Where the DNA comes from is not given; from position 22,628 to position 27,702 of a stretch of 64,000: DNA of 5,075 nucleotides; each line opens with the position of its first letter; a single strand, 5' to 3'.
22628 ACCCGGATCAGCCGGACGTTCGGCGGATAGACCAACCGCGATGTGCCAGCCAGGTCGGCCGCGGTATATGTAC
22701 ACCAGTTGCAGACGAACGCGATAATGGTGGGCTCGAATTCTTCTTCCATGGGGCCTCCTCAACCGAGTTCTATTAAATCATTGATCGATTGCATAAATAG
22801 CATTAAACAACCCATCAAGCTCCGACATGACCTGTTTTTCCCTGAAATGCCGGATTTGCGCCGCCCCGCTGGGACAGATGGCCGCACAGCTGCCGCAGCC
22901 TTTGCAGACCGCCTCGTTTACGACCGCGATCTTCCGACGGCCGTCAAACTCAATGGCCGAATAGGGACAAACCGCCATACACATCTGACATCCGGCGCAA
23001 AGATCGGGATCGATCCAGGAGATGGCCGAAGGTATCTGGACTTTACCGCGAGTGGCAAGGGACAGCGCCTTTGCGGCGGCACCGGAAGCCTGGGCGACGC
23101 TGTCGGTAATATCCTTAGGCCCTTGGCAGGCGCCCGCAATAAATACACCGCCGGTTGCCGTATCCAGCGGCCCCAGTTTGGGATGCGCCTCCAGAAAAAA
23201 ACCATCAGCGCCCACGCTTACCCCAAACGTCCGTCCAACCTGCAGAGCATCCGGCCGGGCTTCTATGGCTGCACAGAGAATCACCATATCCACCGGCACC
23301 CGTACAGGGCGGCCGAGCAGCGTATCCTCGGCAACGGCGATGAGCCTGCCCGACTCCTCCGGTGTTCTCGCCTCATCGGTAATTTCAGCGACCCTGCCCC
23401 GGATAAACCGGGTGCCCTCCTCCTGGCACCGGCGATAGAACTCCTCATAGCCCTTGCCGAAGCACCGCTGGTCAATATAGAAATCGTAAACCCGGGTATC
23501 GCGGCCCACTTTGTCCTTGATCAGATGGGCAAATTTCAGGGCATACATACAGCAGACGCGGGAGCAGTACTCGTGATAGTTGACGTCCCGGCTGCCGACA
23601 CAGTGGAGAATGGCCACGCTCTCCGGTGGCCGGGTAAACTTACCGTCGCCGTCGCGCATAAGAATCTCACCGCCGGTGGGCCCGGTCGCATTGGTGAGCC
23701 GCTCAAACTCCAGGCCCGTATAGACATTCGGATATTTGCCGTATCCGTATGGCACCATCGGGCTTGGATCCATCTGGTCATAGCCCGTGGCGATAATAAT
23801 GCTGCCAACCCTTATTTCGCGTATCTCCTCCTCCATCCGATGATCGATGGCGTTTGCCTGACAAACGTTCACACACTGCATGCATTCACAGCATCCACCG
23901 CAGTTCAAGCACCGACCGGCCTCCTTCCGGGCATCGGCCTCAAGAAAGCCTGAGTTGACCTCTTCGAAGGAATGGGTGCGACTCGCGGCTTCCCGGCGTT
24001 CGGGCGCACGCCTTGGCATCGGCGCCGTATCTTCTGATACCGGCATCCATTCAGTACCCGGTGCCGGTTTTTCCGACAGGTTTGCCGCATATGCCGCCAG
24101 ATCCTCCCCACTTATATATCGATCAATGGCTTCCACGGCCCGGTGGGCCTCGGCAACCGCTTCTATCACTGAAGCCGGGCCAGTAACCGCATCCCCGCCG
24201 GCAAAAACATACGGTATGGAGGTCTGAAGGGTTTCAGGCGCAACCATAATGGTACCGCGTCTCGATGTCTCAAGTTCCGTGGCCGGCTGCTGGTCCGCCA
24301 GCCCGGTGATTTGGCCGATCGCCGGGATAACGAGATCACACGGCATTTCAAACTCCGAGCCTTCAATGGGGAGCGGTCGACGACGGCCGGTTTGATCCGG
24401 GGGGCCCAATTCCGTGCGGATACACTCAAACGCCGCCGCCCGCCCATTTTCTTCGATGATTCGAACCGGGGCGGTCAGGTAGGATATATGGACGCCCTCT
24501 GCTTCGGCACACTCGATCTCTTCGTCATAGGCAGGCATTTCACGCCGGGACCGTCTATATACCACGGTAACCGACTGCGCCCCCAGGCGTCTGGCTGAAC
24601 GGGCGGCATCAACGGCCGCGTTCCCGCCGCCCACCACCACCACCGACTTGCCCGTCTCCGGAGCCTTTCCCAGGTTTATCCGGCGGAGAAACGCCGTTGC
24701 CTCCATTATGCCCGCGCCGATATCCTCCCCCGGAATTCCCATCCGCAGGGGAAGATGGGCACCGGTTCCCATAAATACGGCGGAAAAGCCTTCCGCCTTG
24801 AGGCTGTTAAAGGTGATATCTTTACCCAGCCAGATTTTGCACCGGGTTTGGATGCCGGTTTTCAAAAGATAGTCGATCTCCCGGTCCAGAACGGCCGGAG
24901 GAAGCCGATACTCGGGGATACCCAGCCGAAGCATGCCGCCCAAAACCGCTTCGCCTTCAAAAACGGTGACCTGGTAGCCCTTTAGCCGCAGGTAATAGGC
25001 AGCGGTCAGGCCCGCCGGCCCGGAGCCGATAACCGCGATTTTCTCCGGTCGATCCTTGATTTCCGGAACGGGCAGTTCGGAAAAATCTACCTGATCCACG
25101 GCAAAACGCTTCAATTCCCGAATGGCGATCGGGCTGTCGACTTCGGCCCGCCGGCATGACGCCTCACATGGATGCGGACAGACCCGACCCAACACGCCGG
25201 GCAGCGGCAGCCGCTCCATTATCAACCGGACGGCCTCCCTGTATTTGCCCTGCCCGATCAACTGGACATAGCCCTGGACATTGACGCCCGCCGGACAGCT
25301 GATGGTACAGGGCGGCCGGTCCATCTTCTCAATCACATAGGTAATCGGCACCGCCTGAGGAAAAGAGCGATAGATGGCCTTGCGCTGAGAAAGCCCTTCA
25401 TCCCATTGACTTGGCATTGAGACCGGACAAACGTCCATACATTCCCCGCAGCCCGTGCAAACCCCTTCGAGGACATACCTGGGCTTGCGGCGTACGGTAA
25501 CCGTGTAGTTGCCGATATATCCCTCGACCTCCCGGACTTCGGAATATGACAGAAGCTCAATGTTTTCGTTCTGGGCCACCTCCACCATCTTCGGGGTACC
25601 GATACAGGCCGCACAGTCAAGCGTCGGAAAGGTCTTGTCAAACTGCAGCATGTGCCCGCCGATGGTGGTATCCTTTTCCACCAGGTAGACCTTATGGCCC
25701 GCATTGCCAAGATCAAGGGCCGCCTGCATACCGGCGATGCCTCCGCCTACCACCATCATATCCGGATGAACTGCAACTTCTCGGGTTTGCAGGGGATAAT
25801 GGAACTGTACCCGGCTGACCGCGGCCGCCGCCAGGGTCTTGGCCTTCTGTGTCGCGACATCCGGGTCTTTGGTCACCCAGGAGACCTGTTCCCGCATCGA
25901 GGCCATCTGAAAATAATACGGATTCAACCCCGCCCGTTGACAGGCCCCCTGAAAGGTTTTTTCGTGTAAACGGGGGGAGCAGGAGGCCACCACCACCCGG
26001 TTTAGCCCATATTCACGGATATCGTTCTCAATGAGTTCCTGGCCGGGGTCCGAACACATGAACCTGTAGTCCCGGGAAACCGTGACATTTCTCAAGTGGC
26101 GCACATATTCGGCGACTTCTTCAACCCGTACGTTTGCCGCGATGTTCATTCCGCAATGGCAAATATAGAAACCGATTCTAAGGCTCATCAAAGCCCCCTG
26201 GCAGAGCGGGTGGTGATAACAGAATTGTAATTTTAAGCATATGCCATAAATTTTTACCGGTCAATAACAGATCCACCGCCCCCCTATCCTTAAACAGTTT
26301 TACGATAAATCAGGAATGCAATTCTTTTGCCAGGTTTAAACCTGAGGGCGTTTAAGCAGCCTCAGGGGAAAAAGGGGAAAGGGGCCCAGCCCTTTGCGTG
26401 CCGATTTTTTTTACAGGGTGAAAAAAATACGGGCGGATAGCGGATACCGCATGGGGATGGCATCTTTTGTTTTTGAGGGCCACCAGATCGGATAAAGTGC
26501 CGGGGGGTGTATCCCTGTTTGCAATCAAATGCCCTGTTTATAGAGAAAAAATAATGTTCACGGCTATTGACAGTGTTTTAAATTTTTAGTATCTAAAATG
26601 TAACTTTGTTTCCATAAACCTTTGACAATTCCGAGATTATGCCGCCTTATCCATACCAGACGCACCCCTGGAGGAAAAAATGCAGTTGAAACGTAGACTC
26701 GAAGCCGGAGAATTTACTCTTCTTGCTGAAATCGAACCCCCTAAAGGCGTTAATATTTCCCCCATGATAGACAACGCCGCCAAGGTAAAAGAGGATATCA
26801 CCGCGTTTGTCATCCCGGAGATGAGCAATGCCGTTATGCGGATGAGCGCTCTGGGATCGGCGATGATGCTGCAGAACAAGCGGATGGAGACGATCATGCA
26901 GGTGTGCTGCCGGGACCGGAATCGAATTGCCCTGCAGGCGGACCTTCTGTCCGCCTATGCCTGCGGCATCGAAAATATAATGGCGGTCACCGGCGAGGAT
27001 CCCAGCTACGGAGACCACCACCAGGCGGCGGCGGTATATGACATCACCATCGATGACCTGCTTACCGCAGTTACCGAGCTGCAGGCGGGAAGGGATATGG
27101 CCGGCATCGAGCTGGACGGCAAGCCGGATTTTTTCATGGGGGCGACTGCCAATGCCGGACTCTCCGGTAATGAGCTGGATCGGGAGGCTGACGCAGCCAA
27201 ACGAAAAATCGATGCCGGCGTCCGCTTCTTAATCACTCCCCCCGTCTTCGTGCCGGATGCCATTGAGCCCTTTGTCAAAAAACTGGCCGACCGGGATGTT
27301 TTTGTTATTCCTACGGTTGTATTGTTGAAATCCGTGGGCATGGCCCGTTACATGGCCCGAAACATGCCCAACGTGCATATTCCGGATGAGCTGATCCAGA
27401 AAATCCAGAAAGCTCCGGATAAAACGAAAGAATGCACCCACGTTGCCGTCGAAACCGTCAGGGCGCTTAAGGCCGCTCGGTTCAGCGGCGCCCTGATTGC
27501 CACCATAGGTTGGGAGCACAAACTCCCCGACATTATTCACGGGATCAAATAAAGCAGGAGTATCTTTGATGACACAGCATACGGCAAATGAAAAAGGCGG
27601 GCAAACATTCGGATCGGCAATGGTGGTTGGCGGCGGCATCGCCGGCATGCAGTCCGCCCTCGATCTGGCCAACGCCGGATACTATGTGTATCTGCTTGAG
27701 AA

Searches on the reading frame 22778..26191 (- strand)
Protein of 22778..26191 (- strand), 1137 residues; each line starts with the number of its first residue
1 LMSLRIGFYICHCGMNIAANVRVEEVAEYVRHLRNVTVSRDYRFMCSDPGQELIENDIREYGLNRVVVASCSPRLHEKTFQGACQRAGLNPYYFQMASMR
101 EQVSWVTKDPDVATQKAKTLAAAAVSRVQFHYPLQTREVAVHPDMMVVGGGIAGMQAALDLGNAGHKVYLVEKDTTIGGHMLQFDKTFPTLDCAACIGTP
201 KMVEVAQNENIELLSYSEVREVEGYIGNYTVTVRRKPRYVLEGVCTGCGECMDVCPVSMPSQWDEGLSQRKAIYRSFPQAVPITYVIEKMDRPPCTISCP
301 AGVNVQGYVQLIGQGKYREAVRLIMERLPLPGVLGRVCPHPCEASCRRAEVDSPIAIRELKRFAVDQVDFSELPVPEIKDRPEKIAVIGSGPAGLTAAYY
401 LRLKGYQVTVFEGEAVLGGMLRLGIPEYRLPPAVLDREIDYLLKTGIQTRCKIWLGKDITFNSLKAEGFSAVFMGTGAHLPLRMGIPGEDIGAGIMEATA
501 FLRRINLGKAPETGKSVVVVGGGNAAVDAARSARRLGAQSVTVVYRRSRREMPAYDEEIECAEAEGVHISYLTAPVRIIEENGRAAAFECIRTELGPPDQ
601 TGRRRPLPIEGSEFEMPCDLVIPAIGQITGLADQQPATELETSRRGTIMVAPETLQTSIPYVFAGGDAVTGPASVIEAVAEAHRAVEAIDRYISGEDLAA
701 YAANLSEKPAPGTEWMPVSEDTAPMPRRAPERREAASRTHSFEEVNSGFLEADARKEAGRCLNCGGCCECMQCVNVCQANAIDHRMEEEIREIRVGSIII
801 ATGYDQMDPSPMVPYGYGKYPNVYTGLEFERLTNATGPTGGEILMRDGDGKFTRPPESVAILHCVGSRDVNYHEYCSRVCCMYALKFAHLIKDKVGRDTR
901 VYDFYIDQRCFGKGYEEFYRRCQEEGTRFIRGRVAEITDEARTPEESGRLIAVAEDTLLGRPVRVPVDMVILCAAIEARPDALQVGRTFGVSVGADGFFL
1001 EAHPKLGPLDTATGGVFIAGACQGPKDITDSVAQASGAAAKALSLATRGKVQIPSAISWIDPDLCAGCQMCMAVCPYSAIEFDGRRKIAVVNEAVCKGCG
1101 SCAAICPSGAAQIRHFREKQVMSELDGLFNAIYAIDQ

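Call 6: search_protein_families(library=pfam, proteins=[window:22778-26191:-], max_evalue=0.01)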
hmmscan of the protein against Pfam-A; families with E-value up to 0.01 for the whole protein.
window:22778-26191:- (1137 aa): 26 families (the best 25 are shown)
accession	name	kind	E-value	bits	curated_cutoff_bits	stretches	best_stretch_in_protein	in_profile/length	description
PF07992.20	Pyr_redox_2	-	8.9e-44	150.5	26.1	2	384-682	2-291/291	Pyridine nucleotide-disulphide oxidoreductase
PF14691.11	Fer4_20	-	2.8e-20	72.6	25.8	2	292-368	29-108/113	Dihydroprymidine dehydrogenase domain II, 4Fe-4S cluster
PF13450.12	NAD_binding_8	-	1.2e-18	67.6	21.9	2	387-421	1-35/68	NAD(P)-binding Rossmann-like domain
PF13738.12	Pyr_redox_3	-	2.3e-15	57.1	30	2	472-554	128-203/305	Pyridine nucleotide-disulphide oxidoreductase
PF00070.33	Pyr_redox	-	7.3e-15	55.7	22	1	516-560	1-43/82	Pyridine nucleotide-disulphide oxidoreductase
PF12831.13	FAD_oxidored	-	3.1e-14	53.5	27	2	144-181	1-38/416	FAD dependent oxidoreductase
PF00037.32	Fer4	-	2.6e-13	49.6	21.1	3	1060-1081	3-24/24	4Fe-4S binding domain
PF00890.30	FAD_binding_2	-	6.7e-13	49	20.4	2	144-180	1-37/414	FAD binding domain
PF12838.12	Fer4_7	-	2.3e-12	47.6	27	2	1065-1110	2-52/52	4Fe-4S dicluster domain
PF01266.30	DAO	-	3.3e-12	47.1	27.9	2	384-418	1-35/353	FAD dependent oxidoreductase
PF13237.11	Fer4_10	-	4.4e-12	46.2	25.5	2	1059-1107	3-53/53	4Fe-4S dicluster domain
PF14697.11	Fer4_21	-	2.1e-11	44.2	35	2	1059-1108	2-53/59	4Fe-4S dicluster domain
PF01262.27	AlaDh_PNT_C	-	5.7e-11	42.7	23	1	492-549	5-62/214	Alanine dehydrogenase/PNT, C-terminal domain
PF01946.23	Thi4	-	7.1e-11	42.2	26.2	2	384-424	19-60/235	Thi4 family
PF01134.28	GIDA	-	1e-09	38.4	22.1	1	144-181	1-29/391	Glucose inhibited division protein A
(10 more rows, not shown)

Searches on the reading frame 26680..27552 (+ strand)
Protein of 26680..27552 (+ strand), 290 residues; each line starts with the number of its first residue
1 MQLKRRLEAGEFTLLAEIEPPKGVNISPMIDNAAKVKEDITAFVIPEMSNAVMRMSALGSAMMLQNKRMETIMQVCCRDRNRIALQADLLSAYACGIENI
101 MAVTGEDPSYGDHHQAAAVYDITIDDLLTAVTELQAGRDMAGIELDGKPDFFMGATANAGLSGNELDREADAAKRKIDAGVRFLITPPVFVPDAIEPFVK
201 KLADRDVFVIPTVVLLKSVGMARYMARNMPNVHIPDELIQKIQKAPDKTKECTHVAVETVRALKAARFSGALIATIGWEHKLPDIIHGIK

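Call 7: search_protein_families(library=pfam, proteins=[window:26680-27552:+], max_evalue=0.001)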
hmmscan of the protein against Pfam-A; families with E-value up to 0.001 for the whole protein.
window:26680-27552:+ (290 aa): 1 family
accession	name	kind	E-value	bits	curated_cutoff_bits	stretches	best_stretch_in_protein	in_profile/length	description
PF02219.23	MTHFR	-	2.2e-27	96.6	24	1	3-260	2-253/287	Methylenetetrahydrofolate reductase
